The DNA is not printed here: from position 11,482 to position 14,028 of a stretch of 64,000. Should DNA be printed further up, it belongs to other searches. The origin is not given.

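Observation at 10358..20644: TolC / LapB-like ABC / HlyD type I secretion operon continues into a degenerate HD-GYP membrane sensor and a glycosyltransferase: candidate LapD-less, cyclic-nucleotide-gated secretion module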

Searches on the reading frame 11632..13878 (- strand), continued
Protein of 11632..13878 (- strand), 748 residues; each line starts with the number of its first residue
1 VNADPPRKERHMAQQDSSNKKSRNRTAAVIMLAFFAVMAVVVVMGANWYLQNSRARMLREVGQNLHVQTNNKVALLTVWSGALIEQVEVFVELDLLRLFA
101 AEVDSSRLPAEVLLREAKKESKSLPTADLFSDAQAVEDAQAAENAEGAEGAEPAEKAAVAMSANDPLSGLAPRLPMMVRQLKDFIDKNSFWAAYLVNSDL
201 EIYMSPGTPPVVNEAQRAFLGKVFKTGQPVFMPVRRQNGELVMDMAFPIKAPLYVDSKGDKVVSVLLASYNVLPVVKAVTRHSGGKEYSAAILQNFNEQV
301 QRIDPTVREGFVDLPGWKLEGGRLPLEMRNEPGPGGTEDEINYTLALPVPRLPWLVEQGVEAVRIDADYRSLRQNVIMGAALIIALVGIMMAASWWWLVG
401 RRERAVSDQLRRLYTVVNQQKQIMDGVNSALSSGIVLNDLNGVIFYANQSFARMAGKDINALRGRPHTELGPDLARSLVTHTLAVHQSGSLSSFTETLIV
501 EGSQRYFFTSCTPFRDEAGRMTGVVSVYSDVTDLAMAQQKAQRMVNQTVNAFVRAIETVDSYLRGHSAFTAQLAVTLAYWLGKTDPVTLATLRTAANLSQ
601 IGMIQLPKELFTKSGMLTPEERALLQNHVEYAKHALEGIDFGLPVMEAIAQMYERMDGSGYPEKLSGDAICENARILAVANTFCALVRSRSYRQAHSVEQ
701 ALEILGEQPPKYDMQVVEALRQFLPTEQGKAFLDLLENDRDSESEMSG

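Call 83: predict_structure(alignment_id=A1)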
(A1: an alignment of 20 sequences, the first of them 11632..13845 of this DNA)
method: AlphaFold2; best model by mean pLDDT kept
length: 737 residues; sequences in the alignment: 20
mean_pLDDT: 80.7   pTM: 0.45
mean pLDDT of the five models: 80.7, 80.5, 78.6, 77.2, 76.3
residues with pLDDT >= 90: 203; 70-90: 411; 50-70: 54; < 50: 69
segments of 3 or more residues with pLDDT < 50: 1-7, 111-124, 126-152, 399-403, 409-411, 734-737
pLDDT, mean of each block of 10 residues (from residue 1): 41 72 88 90 87 90 92 92 90 85 75 37 45 37 42 68 87 90 91 85 86 91 88 93 82 93 86 69 88 86 86 88 70 91 91 86 89 89 71 48 48 54 87 88 87 87 88 87 86 88 87 89 77 79 80 85 94 89 89 76 72 83 83 88 88 89 94 82 82 87 94 91 78 46
secondary structure, 60 per line:
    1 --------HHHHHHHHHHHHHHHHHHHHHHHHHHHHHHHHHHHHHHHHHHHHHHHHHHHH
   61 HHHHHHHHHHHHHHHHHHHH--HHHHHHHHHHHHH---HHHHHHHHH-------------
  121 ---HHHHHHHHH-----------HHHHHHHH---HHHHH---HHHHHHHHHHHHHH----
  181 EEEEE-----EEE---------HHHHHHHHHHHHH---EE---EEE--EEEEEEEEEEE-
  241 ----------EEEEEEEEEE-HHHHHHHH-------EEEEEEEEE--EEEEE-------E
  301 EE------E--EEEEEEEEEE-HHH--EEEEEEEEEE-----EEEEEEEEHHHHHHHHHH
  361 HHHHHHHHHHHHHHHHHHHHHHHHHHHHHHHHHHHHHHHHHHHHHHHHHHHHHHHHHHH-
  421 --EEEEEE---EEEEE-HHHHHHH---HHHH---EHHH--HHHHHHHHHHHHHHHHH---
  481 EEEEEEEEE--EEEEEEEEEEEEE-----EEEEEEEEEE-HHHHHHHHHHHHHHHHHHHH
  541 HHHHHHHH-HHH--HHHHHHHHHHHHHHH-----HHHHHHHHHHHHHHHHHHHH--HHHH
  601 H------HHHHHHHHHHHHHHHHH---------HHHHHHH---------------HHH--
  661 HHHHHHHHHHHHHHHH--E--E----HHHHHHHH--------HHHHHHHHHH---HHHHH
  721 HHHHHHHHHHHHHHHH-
elements in order (helices of 4 or more, strands of 3 or more residues): H9-80 H83-95 H99-107 H124-132 H144-151 H155-159 H163-176 E181-185 E191-193 H203-215 E224-226 E229-239 E251-260 H262-269 E277-285 E288-292 E300-302 E312-321 E328-337 E343-350 H351-419 E423-428 E432-436 H438-444 H448-451 H461-477 E481-489 E492-504 E510-519 H521-548 H555-569 H575-594 H597-601 H608-624 H634-640 H661-676 H687-694 H703-712 H716-736

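Call 85: fold_search(model_id=the predicted structure, library=pdb)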
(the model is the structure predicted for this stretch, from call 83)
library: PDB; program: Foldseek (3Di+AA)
matches with E <= 10: 1371; with E <= 0.001: 539
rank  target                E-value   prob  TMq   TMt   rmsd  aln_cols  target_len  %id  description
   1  9rc0                  3.7e-21  1.00  0.35  0.80   4.3       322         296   35  DvhD, PAS/HD-GYP domains (released 2026-03-04)
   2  9rbz_B                4.4e-17  1.00  0.25  0.83   4.1       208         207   47  DvhD, HD-GYP domain, c-di-GMP-bound (released 2026-03-04)
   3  9rbz_D                4.7e-17  1.00  0.25  0.83   4.0       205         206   47  DvhD, HD-GYP domain, c-di-GMP-bound (released 2026-03-04)
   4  9rbz_A                5.2e-17  1.00  0.25  0.82   4.0       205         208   47  DvhD, HD-GYP domain, c-di-GMP-bound (released 2026-03-04)
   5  9rbz_C                6.3e-17  1.00  0.25  0.85   3.2       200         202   48  DvhD, HD-GYP domain, c-di-GMP-bound (released 2026-03-04)
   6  9rc2                  1.7e-14  1.00  0.30  0.83   6.9       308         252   25  DvhD, periplasmic domain (released 2026-03-04)
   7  4mcw_A                2.7e-11  1.00  0.24  0.46  14.3       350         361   18  Crystal structure of a HD-GYP domain (a cyclic-di-GMP phosphodiesterase) containing a tri-nuclear metal centre (released 2014-02-19)
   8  9a5d_A                6.0e-11  1.00  0.15  0.18  54.5       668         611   10  Integrative model of WALK-YYCH by crosslinking MS and deep learning (released 2024-09-18)
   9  4mcw_B                1.7e-10  1.00  0.24  0.46  15.7       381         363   17  Crystal structure of a HD-GYP domain (a cyclic-di-GMP phosphodiesterase) containing a tri-nuclear metal centre (released 2014-02-19)
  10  4r8z_B                2.3e-09  1.00  0.23  0.69   4.0       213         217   24  Crystal Structure of PA4781 HD-GYP domain from Pseudomonas aeruginosa at 2.2A resolution showing a bi-metallic Ni ion  (released 2015-03-04)
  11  4r8z_A                5.4e-09  1.00  0.23  0.68   4.1       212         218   24  Crystal Structure of PA4781 HD-GYP domain from Pseudomonas aeruginosa at 2.2A resolution showing a bi-metallic Ni ion  (released 2015-03-04)
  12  9a65_B                6.9e-09  1.00  0.29  0.31  100.2       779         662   11  Integrative model of YVAQ-MCPB by crosslinking MS and deep learning (released 2024-09-18)
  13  4hh2_A                2.3e-08  1.00  0.12  0.22  25.6       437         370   13  Structure of PpsR without the HTH motif from Rb. sphaeroides (released 2013-06-05)
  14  4hh2_D                1.3e-07  1.00  0.13  0.24  25.9       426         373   13  Structure of PpsR without the HTH motif from Rb. sphaeroides (released 2013-06-05)
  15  9a69_B                1.7e-07  1.00  0.21  0.23  100.9       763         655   10  Integrative model of MCPB-MCPC by crosslinking MS and deep learning (released 2024-09-18)
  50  3tm8_B                5.9e-06  1.00  0.21  0.47   6.0       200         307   22  Bd1817, a HDG"Y"P protein from Bdellovibrio bacteriovorus (released 2011-10-19)
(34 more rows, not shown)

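Call 87: list_cluster_members(proteins=[L091:3595-4320:+, L091:4392-6476:+, L091:2260-3483:+, P0094, P0098, P0100, P0005, P0012])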
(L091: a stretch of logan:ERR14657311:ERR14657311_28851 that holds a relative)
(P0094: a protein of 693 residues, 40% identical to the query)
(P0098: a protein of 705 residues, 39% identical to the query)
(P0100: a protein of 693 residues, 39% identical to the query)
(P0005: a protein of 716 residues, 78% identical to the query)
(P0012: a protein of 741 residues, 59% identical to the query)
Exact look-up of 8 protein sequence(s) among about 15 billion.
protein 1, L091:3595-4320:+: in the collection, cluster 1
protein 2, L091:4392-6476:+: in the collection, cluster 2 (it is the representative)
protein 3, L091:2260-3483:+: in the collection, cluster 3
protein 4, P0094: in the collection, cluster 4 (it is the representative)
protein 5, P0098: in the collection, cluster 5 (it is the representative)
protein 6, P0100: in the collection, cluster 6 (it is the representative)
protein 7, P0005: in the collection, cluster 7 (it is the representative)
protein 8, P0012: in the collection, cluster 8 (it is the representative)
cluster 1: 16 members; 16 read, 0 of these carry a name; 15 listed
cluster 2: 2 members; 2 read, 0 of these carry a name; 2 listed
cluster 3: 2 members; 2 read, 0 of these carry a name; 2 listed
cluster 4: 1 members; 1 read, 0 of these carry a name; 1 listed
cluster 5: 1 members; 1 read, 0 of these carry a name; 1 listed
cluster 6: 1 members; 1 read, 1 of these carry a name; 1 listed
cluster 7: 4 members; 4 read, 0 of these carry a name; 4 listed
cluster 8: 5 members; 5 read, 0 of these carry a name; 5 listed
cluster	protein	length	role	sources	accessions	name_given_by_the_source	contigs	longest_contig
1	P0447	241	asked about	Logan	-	-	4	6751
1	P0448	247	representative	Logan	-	-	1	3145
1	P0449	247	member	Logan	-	-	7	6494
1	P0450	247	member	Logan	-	-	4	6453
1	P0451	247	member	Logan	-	-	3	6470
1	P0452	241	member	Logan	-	-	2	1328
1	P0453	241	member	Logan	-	-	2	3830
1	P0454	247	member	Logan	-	-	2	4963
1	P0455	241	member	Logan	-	-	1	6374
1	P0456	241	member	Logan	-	-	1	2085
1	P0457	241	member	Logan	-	-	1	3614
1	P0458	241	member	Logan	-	-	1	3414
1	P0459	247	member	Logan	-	-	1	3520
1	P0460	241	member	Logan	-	-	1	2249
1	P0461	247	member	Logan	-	-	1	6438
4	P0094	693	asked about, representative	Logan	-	-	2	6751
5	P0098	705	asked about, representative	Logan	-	-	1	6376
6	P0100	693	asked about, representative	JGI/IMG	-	PAS domain S-box-containing protein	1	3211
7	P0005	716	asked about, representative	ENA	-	-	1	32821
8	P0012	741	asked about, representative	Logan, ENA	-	-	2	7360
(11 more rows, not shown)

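Call 88: find_related_loci(query=L091:3595-4320:+, collection=metagenome_contigs, flank=10000)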
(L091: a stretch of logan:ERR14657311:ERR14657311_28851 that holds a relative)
Query L091:3595-4320:+ (241 aa) in metagenome_contigs; peptide patterns used: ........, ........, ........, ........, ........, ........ (x = any residue, [..] = any of these).
479 stretches matched a pattern; 5 encode a relative of the query (tblastn E <= 1e-3); 5 distinct loci.
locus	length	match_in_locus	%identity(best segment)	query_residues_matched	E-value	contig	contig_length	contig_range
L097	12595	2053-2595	76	61-241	2e-96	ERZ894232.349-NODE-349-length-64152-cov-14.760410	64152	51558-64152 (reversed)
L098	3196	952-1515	48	59-240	9e-57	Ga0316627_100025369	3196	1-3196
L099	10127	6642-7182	82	61-241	2e-75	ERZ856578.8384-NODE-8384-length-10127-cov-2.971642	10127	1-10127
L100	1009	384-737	42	118-232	1e-27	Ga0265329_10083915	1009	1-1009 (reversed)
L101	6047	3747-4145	38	107-235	1e-22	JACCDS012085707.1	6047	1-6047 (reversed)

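Call 92: search_protein_families(library=pfam, proteins=[L099:784-2874:-, L099:3390-5024:-, L099:3474-5033:+, L099:4987-7191:+, L097:1639-2604:+, L097:4794-5633:-, L097:5705-6790:-, L097:6466-7530:-, L097:7527-8540:-, L097:8623-9876:-], max_evalue=0.001)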
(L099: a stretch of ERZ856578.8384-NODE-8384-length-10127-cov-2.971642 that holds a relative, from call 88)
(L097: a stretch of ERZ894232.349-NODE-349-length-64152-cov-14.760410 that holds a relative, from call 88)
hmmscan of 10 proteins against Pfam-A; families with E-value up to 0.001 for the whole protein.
L099:784-2874:- (696 aa): 3 families
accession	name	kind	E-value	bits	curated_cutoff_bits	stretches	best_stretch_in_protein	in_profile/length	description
PF22638.1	FlgK_D1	-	3e-51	174.7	28.6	2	94-256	1-161/233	Flagellar hook-associated protein FlgK helical domain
PF06429.18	Flg_bbr_C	-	7.7e-15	54.6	23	1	655-693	7-45/46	Flagellar basal body rod FlgEFG protein C-terminal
PF00460.25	Flg_bb_rod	-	1.1e-07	32.1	20.7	1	7-36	1-30/31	Flagella basal body rod protein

L099:3390-5024:- (544 aa): 2 families
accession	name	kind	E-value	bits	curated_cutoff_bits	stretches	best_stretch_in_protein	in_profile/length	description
PF01551.29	Peptidase_M23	-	1.1e-30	106.1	28.7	1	436-529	3-96/96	Peptidase family M23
PF10135.14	Rod-binding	-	2.4e-17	63.6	25.1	1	60-106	2-51/51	Rod binding protein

L099:3474-5033:+ (519 aa): 0 families

L099:4987-7191:+ (734 aa): 1 family
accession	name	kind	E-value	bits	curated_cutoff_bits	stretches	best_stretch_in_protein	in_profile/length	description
PF06035.17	Peptidase_C93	-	1.9e-13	50.9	27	1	646-732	74-160/162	Bacterial transglutaminase-like cysteine proteinase BTLCP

L097:1639-2604:+ (321 aa): 2 families
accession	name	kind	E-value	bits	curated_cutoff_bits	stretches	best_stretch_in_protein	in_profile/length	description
PF06035.17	Peptidase_C93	-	6.5e-20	72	27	1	195-319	39-160/162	Bacterial transglutaminase-like cysteine proteinase BTLCP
PF01841.26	Transglut_core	-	0.0009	19.9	23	0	198-284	18-104/108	Transglutaminase-like superfamily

L097:4794-5633:- (279 aa): 2 families
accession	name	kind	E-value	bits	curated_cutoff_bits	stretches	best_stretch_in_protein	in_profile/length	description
PF00005.33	ABC_tran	-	1.4e-28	100.7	25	1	62-207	1-136/137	ABC transporter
PF13304.12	AAA_21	-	3.5e-11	44.2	27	1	173-234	231-295/304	AAA domain, putative AbiEii toxin, Type IV TA system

L097:5705-6790:- (361 aa): 4 families
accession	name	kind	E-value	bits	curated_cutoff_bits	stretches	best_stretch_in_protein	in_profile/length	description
PF00005.33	ABC_tran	-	1.3e-30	107.2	25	1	127-287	1-136/137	ABC transporter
PF12399.14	BCA_ABC_TP_C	-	2.4e-13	49.8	25.5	1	337-361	2-26/27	Branched-chain amino acid ATP-binding cassette transporter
PF13304.12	AAA_21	-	8.6e-07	29.7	27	0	140-157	2-19/304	AAA domain, putative AbiEii toxin, Type IV TA system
PF13476.12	AAA_23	-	0.00018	22.7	27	1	129-158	12-40/201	AAA domain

L097:6466-7530:- (354 aa): 1 family
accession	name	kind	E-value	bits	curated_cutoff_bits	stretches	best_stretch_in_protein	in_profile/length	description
PF02653.21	BPD_transp_2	-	3.6e-39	135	26.8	1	38-299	4-268/269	Branched-chain amino acid transport system / permease component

L097:7527-8540:- (337 aa): 1 family
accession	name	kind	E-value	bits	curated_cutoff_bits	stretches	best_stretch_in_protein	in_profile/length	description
PF02653.21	BPD_transp_2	-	8.3e-46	156.7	26.8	1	44-321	2-269/269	Branched-chain amino acid transport system / permease component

L097:8623-9876:- (417 aa): 4 families
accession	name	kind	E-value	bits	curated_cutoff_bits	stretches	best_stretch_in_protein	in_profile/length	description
PF13458.12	Peripla_BP_6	-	5.1e-57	194.5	31.7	1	69-411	1-342/343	Periplasmic binding protein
PF01094.35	ANF_receptor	-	4.4e-32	111.9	25.4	1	90-408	3-351/353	Receptor family ligand binding region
PF13433.12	Peripla_BP_5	-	2.8e-15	56.7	27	1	70-264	1-193/363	Periplasmic binding protein domain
PF00465.25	Fe-ADH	-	2.1e-05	24.6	31.3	1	195-261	14-82/168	Iron-containing alcohol dehydrogenase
